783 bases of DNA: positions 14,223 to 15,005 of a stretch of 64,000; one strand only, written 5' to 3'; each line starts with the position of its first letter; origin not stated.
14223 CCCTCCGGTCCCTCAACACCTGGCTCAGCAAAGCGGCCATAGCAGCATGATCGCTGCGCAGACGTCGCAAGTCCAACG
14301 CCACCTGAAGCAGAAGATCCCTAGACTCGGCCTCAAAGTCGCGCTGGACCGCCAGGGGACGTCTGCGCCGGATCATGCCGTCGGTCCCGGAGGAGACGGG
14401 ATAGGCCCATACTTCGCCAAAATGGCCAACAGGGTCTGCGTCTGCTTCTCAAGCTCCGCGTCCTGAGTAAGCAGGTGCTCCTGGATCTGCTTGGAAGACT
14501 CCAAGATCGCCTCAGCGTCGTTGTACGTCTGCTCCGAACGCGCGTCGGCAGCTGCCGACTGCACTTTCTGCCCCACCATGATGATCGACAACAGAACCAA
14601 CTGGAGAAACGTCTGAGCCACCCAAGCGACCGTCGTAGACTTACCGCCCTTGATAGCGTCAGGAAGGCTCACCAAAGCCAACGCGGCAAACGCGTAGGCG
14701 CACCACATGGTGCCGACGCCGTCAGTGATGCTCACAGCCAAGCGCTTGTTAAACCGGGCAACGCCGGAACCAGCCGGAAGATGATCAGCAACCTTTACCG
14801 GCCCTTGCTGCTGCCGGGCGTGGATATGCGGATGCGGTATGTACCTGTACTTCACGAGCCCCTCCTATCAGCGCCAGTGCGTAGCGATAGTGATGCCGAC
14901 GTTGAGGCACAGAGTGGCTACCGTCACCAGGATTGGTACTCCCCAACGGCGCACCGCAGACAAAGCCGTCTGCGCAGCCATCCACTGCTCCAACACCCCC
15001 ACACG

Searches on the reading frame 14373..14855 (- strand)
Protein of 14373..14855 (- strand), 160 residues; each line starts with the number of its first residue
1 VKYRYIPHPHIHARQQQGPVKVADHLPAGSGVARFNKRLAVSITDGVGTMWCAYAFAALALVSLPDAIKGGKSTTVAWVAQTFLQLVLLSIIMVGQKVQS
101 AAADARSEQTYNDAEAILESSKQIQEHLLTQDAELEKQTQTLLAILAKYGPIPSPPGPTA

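Call 28: search_protein_families(library=pfam, proteins=[window:14373-14855:-], max_evalue=0.01)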
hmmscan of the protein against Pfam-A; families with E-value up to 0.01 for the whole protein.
window:14373-14855:- (160 aa): 1 family
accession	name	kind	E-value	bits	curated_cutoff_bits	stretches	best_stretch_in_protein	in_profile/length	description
PF06210.16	DUF1003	-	0.0089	16.6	27.4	1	84-139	45-100/103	Protein of unknown function (DUF1003)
